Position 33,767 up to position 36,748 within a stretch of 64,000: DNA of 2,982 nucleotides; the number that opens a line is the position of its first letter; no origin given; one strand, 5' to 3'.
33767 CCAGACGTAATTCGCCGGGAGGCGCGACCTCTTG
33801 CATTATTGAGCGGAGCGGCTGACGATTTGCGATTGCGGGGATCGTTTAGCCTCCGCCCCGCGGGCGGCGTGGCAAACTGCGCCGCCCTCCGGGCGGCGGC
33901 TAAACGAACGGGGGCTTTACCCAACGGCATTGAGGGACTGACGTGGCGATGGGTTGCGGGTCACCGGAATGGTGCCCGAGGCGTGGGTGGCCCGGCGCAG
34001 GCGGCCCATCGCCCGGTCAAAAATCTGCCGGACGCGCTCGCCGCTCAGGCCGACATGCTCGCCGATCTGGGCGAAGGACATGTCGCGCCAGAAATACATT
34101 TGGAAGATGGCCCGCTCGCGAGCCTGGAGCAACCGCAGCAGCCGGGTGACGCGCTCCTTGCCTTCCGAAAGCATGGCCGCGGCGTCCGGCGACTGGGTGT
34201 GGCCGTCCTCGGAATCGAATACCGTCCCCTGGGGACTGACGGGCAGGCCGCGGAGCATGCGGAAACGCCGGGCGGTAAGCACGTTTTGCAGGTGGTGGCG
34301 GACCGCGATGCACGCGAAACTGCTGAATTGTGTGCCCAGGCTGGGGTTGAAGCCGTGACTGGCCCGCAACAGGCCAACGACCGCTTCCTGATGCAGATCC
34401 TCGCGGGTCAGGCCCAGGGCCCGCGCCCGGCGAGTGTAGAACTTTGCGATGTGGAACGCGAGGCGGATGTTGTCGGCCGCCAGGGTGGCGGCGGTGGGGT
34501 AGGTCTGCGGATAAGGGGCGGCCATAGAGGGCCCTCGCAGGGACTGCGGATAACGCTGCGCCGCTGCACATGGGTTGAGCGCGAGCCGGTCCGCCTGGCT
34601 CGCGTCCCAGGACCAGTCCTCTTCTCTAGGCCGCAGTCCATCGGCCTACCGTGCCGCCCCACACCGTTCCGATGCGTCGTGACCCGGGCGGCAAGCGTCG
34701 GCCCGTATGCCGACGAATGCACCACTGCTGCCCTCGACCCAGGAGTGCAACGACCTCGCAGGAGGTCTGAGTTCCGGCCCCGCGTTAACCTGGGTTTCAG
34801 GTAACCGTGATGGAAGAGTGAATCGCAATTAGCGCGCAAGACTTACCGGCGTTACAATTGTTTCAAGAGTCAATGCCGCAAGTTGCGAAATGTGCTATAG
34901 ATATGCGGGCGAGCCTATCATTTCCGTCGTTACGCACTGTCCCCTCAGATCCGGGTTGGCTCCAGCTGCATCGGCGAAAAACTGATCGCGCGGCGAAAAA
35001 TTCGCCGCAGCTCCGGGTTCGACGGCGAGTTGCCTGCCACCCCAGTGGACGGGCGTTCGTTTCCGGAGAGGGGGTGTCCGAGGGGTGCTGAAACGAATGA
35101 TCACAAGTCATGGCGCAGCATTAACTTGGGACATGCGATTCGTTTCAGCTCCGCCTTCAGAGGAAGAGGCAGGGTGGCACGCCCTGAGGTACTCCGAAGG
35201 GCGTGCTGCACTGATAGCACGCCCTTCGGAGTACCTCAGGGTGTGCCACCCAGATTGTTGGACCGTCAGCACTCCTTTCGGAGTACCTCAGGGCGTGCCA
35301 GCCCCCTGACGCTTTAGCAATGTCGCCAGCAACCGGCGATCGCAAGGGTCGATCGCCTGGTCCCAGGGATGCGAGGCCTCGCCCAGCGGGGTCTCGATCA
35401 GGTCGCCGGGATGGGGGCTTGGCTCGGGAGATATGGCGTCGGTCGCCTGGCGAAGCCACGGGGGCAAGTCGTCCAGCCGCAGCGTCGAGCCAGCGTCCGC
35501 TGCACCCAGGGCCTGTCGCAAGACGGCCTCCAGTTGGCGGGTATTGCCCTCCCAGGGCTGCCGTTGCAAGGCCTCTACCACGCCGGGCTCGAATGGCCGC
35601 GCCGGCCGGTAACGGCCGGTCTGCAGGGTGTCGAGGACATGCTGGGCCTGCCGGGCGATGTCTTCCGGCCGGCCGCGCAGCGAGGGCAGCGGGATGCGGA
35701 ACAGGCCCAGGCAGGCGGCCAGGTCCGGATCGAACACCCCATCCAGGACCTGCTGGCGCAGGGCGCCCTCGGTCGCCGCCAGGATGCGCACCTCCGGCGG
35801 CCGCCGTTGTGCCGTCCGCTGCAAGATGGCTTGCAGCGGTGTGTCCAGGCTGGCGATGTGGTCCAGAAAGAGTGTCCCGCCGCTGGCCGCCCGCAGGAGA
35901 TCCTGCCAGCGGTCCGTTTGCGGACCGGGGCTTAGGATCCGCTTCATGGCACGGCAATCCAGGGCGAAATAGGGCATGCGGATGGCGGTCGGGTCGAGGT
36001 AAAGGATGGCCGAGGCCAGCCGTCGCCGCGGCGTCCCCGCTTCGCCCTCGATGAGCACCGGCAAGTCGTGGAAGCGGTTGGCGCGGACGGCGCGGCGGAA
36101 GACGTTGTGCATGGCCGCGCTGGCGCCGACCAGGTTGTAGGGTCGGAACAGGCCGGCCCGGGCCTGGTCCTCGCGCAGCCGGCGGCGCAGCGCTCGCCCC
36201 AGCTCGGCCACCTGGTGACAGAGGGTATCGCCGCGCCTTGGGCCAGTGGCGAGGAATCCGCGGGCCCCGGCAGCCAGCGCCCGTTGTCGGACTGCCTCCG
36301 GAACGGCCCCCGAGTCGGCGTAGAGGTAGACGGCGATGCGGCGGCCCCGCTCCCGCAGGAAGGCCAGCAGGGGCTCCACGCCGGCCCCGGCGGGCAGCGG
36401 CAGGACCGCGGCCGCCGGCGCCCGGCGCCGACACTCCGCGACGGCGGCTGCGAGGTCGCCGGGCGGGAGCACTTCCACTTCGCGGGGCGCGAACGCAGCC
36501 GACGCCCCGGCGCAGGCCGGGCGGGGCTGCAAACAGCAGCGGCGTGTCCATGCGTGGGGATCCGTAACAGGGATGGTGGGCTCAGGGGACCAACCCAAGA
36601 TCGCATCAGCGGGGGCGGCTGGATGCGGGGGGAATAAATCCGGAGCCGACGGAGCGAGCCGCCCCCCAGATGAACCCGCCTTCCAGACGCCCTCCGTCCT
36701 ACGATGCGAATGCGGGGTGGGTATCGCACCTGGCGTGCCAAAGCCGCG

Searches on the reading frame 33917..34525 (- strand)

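Call 49: search_protein_families(library=pfam, proteins=[window:33917-34525:-], max_evalue=0.001)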
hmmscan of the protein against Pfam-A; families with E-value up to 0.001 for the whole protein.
window:33917-34525:- (202 aa): 3 families
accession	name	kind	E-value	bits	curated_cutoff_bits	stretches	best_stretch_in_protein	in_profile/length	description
PF04545.22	Sigma70_r4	-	7.8e-15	54.6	24.1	1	130-177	2-49/50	Sigma-70, region 4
PF04542.20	Sigma70_r2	-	3e-08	33.8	24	1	17-87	3-69/71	Sigma-70 region 2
PF08281.18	Sigma70_r4_2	-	4e-06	26.8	25.7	1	124-175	2-53/54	Sigma-70, region 4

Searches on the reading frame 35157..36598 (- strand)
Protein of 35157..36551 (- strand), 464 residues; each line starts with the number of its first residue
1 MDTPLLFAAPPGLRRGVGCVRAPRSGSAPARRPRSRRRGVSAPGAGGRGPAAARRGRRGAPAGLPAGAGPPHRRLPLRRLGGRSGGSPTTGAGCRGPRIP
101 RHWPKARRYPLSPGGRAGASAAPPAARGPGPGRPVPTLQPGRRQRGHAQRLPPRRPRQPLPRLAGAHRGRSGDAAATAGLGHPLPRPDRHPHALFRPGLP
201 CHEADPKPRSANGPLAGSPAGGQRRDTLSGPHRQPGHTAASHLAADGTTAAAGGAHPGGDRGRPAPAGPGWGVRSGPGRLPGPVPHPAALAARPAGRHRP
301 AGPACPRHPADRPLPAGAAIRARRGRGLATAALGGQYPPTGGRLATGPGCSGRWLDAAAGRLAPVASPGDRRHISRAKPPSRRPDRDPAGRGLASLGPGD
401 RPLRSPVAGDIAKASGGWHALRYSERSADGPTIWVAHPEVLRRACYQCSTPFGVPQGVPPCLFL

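Call 49: search_protein_families(library=pfam, proteins=[window:35288-36598:-], max_evalue=0.001)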
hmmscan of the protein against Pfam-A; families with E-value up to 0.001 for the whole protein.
window:35288-36598:- (436 aa): 3 families
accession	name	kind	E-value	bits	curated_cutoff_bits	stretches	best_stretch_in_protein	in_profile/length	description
PF25601.1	AAA_lid_14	-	1.9e-12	47.3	27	1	308-388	1-80/87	AAA+ ATPase lid domain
PF00158.32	Sigma54_activat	-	6.1e-12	46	20.2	1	156-299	1-164/168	Sigma-54 interaction domain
PF14532.12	Sigma54_activ_2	-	8.3e-11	42.7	25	1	157-307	1-138/138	Sigma-54 interaction domain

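Call 50: search_protein_families(library=pfam, proteins=[window:35157-36551:-], max_evalue=0.001)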
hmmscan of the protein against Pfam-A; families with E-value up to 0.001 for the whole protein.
window:35157-36551:- (464 aa): 0 families
